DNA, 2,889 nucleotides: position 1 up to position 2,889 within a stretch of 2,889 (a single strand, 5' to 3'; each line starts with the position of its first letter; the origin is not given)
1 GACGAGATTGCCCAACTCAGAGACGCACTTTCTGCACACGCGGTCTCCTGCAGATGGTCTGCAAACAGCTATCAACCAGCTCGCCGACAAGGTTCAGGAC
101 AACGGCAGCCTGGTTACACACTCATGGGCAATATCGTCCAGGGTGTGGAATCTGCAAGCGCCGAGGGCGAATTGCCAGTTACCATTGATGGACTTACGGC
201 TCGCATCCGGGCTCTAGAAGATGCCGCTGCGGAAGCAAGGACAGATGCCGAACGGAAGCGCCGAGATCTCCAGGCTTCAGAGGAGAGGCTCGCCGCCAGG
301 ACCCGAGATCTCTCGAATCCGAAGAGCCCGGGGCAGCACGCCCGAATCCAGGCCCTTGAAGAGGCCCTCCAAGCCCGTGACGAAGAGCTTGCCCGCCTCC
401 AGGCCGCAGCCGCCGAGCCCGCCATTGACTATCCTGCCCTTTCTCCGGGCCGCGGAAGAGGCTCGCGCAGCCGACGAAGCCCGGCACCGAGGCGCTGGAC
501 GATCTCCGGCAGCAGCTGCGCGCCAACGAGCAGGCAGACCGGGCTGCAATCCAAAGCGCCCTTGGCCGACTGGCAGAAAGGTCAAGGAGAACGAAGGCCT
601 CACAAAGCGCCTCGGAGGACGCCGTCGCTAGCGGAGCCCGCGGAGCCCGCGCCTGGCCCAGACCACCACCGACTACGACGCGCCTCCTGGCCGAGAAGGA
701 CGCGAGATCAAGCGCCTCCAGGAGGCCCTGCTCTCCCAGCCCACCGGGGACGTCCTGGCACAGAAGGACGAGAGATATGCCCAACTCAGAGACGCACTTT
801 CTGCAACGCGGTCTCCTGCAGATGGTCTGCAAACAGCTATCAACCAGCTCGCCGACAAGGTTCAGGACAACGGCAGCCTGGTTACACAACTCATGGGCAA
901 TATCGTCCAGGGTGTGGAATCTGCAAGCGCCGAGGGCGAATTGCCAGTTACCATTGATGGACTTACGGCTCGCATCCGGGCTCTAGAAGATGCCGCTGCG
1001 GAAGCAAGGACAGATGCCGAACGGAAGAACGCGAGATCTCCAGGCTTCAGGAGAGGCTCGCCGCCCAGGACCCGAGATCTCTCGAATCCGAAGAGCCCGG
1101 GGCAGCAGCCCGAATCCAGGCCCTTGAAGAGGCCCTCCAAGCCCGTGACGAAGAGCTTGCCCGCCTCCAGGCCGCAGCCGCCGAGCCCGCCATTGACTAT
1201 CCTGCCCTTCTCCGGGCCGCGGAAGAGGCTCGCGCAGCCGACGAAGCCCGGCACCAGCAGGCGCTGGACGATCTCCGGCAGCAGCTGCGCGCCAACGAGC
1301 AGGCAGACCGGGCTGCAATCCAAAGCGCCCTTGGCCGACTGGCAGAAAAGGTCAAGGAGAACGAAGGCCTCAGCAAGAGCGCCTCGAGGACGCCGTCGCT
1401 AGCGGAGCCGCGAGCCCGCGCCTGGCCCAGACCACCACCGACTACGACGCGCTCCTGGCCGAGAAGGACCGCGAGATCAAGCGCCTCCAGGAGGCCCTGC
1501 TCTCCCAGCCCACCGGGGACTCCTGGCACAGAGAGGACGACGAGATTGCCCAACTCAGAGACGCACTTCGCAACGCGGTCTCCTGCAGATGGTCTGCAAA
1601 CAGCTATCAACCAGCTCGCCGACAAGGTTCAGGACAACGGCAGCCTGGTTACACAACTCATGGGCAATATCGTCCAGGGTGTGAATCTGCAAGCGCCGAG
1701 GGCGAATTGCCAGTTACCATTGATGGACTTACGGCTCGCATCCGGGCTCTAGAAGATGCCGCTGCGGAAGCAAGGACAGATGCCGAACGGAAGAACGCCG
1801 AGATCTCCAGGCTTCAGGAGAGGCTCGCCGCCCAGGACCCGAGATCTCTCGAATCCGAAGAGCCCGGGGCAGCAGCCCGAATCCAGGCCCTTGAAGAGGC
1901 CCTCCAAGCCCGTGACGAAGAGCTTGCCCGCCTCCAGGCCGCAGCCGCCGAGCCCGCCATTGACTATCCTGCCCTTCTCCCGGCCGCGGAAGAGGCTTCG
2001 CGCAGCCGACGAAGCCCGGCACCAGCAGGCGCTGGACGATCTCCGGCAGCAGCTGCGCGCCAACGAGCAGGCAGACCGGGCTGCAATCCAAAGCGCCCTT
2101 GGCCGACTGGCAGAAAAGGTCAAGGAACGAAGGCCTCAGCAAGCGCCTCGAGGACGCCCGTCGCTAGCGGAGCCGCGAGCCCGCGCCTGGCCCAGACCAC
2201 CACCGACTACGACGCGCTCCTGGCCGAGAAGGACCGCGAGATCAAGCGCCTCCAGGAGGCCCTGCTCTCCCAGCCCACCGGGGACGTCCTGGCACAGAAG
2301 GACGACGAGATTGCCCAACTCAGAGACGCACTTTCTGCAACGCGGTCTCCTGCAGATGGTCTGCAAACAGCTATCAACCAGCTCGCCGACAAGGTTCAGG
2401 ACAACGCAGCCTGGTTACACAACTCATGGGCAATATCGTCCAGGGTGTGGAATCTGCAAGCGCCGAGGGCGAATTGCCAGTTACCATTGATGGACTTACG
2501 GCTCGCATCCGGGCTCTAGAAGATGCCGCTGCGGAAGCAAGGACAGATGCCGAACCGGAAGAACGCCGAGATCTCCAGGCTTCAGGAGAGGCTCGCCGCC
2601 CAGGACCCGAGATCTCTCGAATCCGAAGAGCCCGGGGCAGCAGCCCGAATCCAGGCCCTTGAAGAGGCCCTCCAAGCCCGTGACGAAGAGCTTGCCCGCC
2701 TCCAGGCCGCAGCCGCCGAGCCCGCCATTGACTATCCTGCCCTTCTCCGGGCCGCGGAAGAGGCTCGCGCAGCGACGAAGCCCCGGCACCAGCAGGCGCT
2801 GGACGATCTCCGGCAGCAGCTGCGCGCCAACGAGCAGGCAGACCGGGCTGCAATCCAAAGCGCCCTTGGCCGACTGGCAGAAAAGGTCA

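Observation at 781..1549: The reconstructed 256-aa module is a long coiled-coil with short breaks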

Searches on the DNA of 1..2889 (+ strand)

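Call 18: search_dna_similar(query=window:778-1546:+, collection=plasmids, mode=distant)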
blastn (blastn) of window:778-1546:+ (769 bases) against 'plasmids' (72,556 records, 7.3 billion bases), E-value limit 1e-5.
No match.

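Call 19: search_dna_similar(query=window:778-1546:+, collection=phages, mode=distant)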
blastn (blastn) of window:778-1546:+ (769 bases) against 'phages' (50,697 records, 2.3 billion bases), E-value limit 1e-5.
No match.

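Call 74: search_rna_families(source=window, threshold=gathering)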
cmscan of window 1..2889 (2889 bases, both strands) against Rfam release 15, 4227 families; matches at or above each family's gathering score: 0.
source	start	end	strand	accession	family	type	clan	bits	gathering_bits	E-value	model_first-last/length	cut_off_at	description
